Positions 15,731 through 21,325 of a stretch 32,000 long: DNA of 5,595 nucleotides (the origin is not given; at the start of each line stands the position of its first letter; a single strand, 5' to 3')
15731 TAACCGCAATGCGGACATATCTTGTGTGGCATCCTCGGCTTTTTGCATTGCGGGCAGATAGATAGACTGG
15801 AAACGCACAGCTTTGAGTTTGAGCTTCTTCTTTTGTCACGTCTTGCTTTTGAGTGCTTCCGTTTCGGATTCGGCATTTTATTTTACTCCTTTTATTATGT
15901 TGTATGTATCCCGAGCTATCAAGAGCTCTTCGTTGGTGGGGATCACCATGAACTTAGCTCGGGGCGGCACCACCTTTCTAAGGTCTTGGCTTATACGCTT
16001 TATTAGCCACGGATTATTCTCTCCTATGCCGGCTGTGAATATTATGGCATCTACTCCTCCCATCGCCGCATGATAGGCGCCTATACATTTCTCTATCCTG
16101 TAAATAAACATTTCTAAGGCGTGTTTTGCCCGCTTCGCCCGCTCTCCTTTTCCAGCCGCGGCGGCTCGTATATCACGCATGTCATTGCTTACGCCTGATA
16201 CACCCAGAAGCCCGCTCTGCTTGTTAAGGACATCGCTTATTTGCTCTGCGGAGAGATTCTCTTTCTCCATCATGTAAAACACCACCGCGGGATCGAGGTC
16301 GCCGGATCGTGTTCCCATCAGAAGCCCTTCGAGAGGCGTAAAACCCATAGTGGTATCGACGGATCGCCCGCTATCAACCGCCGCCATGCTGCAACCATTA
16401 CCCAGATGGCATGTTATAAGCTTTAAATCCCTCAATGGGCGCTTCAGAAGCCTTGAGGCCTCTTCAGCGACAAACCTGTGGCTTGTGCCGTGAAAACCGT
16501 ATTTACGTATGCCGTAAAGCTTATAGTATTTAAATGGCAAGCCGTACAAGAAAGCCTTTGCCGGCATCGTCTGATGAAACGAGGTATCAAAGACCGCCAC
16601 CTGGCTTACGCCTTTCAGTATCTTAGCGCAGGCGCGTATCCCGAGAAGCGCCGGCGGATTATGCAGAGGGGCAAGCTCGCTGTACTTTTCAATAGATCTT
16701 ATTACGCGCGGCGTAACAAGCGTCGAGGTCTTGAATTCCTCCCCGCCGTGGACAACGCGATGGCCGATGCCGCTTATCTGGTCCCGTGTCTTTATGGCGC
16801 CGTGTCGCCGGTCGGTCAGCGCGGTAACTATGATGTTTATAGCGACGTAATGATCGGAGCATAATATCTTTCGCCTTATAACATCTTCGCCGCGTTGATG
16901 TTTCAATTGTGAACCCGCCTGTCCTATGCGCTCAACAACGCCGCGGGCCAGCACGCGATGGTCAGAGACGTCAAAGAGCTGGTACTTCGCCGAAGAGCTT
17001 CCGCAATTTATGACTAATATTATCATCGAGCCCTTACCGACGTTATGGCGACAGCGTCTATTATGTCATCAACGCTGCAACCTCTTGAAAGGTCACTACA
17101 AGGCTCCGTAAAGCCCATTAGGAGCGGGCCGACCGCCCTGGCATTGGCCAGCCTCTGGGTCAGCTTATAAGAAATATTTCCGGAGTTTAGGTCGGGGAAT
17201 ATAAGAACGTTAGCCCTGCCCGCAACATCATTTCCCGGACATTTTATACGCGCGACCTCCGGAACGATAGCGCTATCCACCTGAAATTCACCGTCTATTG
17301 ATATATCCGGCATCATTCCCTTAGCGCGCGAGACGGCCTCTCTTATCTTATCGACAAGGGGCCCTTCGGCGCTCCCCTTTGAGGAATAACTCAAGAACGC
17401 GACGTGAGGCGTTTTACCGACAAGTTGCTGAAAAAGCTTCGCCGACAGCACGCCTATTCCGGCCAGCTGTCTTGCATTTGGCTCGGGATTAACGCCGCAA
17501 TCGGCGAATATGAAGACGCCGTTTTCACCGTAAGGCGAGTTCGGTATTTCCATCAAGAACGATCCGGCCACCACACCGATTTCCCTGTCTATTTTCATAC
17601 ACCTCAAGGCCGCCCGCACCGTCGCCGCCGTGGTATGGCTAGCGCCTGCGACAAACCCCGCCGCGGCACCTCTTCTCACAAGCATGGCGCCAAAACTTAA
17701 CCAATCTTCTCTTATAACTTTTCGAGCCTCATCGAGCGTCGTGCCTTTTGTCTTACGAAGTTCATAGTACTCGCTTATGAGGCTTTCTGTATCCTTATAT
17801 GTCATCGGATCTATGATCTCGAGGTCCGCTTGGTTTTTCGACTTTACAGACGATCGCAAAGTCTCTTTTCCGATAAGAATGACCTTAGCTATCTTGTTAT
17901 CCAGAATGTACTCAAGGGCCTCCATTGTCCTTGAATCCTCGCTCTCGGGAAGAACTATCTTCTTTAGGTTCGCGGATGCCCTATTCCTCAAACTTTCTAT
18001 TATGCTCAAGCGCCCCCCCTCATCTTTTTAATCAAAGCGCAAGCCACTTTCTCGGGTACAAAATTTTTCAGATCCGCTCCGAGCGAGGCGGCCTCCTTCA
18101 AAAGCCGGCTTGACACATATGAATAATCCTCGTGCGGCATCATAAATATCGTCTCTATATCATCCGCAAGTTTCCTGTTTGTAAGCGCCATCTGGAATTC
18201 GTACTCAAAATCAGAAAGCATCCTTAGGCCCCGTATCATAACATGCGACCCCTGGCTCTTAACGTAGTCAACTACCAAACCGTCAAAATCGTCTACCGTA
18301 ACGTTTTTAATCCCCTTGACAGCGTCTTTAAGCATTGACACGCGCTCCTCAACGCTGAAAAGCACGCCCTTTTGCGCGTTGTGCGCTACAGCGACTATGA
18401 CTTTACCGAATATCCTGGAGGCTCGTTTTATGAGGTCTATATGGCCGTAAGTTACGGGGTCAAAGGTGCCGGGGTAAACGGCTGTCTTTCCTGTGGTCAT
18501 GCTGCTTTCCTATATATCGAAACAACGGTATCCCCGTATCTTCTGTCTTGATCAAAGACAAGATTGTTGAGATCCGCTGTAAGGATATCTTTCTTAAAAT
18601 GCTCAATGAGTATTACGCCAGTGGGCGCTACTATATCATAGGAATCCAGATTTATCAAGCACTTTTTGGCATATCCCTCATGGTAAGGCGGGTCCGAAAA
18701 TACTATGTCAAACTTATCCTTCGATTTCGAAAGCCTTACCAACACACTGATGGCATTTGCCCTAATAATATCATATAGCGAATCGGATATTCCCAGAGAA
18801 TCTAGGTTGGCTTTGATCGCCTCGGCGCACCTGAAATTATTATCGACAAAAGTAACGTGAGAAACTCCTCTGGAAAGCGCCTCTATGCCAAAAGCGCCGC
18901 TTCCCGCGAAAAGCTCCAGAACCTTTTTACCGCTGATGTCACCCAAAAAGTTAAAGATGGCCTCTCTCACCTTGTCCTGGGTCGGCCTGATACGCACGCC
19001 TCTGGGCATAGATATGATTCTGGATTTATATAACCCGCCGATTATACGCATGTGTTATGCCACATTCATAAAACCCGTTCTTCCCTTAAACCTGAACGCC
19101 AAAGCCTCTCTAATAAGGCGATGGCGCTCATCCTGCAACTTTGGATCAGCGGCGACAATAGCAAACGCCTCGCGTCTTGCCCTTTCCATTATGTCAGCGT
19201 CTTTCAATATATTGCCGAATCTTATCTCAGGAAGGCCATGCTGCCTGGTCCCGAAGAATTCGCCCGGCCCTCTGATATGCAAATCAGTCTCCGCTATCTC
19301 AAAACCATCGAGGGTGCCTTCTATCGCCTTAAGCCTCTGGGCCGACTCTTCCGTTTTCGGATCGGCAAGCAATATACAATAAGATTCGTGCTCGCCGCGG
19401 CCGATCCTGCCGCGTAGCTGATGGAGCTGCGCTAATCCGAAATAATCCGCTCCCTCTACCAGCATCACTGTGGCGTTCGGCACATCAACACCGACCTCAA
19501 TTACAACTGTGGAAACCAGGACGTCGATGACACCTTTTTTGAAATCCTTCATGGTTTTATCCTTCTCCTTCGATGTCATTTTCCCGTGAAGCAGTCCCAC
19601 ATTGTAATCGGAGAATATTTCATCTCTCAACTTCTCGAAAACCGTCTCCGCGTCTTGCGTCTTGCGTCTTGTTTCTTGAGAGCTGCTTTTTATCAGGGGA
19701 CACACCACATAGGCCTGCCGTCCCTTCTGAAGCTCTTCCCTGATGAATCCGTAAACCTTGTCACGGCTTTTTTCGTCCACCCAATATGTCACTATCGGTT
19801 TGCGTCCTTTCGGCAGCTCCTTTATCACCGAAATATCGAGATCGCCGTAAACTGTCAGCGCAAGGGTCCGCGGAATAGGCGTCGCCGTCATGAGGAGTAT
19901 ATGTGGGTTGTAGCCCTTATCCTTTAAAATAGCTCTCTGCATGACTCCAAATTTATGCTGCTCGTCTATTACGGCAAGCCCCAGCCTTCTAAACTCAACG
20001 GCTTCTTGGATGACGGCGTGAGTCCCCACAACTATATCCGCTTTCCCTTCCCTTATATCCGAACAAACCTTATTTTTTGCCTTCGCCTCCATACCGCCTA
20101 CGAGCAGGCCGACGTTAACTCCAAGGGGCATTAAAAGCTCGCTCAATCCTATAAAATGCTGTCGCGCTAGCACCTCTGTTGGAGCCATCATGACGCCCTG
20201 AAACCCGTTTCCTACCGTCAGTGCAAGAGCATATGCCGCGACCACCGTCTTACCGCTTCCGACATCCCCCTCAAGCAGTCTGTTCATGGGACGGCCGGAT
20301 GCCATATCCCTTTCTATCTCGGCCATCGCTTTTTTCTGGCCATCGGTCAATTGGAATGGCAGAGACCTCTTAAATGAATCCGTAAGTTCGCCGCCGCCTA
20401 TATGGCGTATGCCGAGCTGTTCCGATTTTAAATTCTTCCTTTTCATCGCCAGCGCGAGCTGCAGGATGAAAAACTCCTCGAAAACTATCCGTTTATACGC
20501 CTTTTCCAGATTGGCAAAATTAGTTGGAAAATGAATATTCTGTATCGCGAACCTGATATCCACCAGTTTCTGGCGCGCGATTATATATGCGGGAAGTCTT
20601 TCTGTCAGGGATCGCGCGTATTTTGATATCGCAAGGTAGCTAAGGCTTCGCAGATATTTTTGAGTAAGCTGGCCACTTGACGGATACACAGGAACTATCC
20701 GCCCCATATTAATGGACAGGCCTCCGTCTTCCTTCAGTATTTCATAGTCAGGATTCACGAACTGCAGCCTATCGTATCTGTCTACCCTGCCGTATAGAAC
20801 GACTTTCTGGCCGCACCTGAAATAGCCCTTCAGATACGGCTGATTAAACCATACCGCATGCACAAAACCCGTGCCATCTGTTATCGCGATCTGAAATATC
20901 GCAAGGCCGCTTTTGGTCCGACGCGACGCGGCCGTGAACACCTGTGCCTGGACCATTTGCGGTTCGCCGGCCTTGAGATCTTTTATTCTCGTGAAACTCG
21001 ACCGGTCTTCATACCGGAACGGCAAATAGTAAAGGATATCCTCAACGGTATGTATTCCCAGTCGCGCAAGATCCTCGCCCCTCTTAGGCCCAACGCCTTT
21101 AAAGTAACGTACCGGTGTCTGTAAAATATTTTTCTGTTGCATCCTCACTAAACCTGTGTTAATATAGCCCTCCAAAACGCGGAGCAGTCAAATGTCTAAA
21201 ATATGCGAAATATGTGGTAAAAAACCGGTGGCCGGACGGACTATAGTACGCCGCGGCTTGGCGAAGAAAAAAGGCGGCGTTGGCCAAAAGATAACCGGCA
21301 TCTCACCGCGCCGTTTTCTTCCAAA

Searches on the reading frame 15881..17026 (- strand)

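Call 63: search_protein_families(library=pfam, proteins=[window:15881-17026:-], max_evalue=0.00001)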
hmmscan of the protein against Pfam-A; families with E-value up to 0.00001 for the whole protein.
window:15881-17026:- (382 aa): 1 family
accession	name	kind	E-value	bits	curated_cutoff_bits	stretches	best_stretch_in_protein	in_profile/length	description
PF00871.23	Acetate_kinase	-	2.6e-139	464.7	22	1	3-348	2-346/392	Acetokinase family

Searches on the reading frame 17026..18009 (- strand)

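Call 63: search_protein_families(library=pfam, proteins=[window:17026-18009:-], max_evalue=0.00001)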
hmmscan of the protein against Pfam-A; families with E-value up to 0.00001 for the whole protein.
window:17026-18009:- (328 aa): 1 family
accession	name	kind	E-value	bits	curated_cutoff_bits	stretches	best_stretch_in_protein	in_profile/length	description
PF01515.24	PTA_PTB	-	6.7e-107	358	24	1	3-323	2-318/319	Phosphate acetyl/butaryl transferase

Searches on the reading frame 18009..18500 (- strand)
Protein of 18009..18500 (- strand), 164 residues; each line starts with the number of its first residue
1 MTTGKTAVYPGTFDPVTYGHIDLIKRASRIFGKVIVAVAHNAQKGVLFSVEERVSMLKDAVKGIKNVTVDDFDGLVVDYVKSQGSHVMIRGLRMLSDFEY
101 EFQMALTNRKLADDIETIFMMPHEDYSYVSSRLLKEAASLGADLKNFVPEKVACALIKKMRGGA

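Call 63: search_protein_families(library=pfam, proteins=[window:18009-18500:-], max_evalue=0.00001)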
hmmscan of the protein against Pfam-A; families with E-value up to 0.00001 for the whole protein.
window:18009-18500:- (164 aa): 1 family
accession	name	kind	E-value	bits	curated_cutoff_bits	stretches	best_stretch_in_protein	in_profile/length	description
PF01467.32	CTP_transf_like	-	5.4e-31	108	21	1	8-136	1-132/133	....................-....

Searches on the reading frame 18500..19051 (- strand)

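Call 63: search_protein_families(library=pfam, proteins=[window:18500-19051:-], max_evalue=0.00001)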
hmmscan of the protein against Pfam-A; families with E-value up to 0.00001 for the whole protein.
window:18500-19051:- (184 aa): 2 families
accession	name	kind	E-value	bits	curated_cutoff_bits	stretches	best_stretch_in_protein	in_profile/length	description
PF03602.21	Cons_hypoth95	-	5.1e-50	170.1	24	1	1-180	1-181/182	Conserved hypothetical protein 95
PF05175.20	MTS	-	3.9e-08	33.5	23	1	28-130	19-115/170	Methyltransferase small domain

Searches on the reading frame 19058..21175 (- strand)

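Call 63: search_protein_families(library=pfam, proteins=[window:19058-21175:-], max_evalue=0.00001)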
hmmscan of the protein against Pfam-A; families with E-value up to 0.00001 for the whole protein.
window:19058-21175:- (706 aa): 5 families
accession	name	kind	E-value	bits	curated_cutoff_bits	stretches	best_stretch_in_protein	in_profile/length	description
PF17191.10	RecG_wedge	-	1.9e-27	96.3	23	1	21-178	1-154/162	RecG wedge domain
PF00271.37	Helicase_C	-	1.9e-23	83.2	23.5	1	480-593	8-108/110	Helicase conserved C-terminal domain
PF00270.35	DEAD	-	4.1e-23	82.4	26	1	278-438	2-164/167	DEAD/DEAH box helicase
PF19833.4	RecG_dom3_C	-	1.8e-13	50.7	26.8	1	621-692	1-73/87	ATP-dependent DNA helicase RecG, domain 3, C-terminal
PF04851.21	ResIII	-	3.4e-07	30.8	22.5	1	275-433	3-162/164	Type III restriction enzyme, res subunit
